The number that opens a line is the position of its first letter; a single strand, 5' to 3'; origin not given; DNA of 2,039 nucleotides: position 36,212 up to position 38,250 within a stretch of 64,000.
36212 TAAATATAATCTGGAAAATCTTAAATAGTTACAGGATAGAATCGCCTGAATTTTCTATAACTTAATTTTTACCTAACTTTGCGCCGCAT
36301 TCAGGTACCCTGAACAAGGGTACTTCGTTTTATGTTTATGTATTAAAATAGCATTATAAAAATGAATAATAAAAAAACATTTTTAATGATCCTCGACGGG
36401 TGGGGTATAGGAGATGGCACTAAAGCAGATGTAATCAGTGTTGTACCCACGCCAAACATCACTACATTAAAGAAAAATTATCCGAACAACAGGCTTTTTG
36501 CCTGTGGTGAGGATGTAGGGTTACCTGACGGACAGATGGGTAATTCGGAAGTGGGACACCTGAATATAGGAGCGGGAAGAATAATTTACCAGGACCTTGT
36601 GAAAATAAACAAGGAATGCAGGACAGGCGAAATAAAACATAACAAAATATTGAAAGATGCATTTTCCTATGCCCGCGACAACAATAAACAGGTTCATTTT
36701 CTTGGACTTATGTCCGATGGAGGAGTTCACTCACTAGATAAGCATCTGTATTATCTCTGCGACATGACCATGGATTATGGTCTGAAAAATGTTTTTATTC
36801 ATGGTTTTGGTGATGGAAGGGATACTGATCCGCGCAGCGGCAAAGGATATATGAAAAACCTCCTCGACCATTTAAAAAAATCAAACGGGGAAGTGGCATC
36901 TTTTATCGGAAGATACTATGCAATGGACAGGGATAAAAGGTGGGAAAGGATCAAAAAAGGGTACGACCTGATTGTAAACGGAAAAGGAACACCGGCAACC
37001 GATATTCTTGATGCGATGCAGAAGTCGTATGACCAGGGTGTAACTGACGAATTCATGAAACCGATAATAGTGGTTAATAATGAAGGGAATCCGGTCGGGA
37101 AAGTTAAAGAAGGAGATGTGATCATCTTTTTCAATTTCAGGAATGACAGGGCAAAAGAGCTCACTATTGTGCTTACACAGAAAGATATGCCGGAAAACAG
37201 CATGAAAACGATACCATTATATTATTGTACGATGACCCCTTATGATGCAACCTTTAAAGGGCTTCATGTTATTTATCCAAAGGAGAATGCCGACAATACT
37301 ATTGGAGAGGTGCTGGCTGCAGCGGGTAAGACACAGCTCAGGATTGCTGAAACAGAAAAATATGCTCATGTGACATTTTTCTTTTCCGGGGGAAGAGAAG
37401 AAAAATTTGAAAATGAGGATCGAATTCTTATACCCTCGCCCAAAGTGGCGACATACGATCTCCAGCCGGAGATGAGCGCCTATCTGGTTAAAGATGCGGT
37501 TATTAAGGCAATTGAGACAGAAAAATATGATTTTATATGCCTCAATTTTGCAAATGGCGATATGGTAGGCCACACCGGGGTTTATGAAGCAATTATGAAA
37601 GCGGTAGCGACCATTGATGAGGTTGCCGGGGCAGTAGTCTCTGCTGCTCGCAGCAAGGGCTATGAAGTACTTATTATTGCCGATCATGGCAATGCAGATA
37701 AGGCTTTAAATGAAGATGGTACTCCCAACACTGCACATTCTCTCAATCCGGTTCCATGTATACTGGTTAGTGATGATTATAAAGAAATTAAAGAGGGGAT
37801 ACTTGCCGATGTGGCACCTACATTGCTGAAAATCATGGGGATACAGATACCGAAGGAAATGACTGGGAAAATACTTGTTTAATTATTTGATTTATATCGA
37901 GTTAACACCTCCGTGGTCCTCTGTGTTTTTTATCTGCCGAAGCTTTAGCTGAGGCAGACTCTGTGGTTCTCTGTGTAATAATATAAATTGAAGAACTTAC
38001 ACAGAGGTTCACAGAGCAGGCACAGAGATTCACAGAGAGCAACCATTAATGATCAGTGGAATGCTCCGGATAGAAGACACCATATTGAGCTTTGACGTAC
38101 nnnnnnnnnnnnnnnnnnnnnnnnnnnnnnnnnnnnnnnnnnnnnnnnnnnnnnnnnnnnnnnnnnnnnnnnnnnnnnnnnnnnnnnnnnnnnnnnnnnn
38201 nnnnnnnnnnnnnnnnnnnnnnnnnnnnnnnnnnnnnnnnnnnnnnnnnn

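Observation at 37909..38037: Modular intergenic repeat family built from a 7-mer phased at one helical turn (10-11-10 bp), found at seven or more loci in 64 kb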

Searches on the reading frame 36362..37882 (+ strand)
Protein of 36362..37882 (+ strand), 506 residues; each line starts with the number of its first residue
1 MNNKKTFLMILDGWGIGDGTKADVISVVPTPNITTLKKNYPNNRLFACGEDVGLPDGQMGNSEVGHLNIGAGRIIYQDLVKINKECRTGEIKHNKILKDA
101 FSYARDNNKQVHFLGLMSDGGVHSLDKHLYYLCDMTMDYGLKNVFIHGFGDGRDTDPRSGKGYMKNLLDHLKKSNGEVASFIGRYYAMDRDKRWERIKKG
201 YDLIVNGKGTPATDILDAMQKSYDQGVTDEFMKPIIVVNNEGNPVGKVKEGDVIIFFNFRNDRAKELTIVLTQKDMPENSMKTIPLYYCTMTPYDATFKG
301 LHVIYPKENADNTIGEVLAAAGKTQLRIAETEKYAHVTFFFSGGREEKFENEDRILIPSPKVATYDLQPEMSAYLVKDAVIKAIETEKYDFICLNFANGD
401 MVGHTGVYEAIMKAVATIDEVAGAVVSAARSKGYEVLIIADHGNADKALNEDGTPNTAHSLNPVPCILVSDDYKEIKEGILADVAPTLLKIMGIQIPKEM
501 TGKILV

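Call 13: search_protein_families(library=ncbifam, proteins=[window:36362-37882:+])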
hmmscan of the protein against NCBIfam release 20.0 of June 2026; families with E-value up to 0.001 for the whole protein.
window:36362-37882:+ (506 aa): 8 families
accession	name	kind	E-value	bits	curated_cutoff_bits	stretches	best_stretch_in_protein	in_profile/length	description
TIGR01307.1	pgm_bpd_ind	equivalog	2.9e-193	643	330.65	1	4-505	1-503/504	2,3-bisphosphoglycerate-independent phosphoglycerate mutase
NF003897.0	PRK05434.1-5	equivalog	8.8e-163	542.4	862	1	4-505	6-510/514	2,3-bisphosphoglycerate-independent phosphoglycerate mutase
TIGR00306.2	apgM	subfamily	4e-08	32.6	320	1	377-472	280-369/403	2,3-bisphosphoglycerate-independent phosphoglycerate mutase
NF003104.0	PRK04024.1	equivalog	1.1e-06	27.7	489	1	378-472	285-369/412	2,3-bisphosphoglycerate-independent phosphoglycerate mutase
NF003766.0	PRK05362.1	equivalog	3.5e-06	26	256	1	378-498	268-386/396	phosphopentomutase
NF009049.0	PRK12383.1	equivalog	1.5e-05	24.1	254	1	376-498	274-392/408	phosphopentomutase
TIGR02535.1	hyp_Hser_kinase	hypoth_equivalog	1.6e-05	23.9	446.3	1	380-477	278-368/397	proposed homoserine kinase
NF003242.0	PRK04200.1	equivalog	0.0003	19.8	426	1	380-472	277-361/395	cofactor-independent phosphoglycerate mutase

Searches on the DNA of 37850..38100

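Call 69: search_rna_families(source=window, start=37850, end=38100, threshold=evalue, max_evalue=5)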
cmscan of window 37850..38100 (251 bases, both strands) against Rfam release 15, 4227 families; matches with E-value up to 5: 4.
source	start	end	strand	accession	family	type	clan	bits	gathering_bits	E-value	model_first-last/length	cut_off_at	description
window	37959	38018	+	RF03973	mir-5615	Gene; miRNA;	-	20.7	82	0.081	1-61/61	no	mir-5615 microRNA precursor family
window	37956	38018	+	RF00935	mir-876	Gene; miRNA;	-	19.9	88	0.12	1-81/81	no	mir-876 microRNA precursor family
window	37959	38016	+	RF02017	mir-1912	Gene; miRNA;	-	15.1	72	1.3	1-77/77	no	mir-1912 microRNA precursor family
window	37958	38017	+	RF04147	MIR6224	Gene; miRNA;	-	12.5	171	4.1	1-176/176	no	MIR6224 microRNA precursor family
